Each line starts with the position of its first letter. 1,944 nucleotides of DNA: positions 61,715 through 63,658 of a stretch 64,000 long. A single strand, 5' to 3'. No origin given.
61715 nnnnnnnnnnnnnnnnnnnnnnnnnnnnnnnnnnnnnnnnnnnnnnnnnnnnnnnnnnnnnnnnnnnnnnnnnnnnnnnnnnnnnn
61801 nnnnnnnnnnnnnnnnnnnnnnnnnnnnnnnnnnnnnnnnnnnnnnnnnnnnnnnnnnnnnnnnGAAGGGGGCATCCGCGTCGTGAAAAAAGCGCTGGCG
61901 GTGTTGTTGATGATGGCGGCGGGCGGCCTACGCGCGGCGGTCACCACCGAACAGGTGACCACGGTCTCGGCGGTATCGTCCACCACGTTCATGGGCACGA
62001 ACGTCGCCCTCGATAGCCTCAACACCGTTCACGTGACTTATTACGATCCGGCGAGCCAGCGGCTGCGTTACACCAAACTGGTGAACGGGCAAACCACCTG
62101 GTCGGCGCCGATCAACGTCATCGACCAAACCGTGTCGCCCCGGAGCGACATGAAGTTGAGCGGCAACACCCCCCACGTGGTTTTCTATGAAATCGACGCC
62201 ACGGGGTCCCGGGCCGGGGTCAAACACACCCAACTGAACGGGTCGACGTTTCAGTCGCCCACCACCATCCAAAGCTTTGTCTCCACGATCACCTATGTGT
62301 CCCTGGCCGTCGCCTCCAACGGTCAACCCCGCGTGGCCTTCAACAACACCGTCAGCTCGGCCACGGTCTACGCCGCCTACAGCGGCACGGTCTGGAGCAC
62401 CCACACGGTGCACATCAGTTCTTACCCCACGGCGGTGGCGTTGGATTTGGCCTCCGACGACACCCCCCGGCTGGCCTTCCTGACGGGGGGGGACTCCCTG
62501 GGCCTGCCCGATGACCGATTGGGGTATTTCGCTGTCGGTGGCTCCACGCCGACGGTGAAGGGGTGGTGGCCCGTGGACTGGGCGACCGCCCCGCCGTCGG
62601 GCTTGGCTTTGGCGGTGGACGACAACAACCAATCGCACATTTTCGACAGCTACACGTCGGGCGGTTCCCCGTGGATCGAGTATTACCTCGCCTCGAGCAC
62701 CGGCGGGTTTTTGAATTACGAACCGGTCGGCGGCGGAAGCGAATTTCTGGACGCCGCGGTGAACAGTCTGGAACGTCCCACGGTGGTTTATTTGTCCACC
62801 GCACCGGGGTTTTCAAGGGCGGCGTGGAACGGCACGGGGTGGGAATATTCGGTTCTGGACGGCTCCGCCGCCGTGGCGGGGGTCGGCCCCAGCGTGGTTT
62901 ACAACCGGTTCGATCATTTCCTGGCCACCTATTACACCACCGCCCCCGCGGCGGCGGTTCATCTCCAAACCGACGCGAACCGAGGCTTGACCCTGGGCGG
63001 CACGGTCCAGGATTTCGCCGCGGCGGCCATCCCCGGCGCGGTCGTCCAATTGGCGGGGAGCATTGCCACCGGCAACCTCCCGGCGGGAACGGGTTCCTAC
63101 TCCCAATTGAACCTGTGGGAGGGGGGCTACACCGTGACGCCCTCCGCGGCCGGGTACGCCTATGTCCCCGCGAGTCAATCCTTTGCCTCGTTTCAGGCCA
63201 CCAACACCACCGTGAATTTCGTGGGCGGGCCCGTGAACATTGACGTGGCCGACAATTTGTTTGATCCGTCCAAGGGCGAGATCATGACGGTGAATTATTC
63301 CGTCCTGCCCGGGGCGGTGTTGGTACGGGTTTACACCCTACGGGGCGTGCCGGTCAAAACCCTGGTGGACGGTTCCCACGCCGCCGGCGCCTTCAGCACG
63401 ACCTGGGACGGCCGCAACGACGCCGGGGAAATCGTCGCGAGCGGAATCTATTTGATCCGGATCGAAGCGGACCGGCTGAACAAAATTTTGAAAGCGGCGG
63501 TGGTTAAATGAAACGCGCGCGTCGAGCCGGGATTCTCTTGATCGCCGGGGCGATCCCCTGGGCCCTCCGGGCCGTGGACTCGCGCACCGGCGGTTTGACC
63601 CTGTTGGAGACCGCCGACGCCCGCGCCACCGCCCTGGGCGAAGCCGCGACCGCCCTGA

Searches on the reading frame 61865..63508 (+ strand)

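Call 10: search_protein_families(library=pfam, proteins=[window:61865-63508:+], max_evalue=0.01)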
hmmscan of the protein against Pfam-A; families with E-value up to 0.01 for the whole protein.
window:61865-63508:+ (548 aa): 2 families
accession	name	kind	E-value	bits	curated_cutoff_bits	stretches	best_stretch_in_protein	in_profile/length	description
PF13860.13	FlgD_ig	-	4.9e-08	33.3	27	1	485-536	25-76/79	FlgD Ig-like domain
PF13620.12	CarboxypepD_reg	-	0.00044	21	32.3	1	376-435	1-63/82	Carboxypeptidase regulatory-like domain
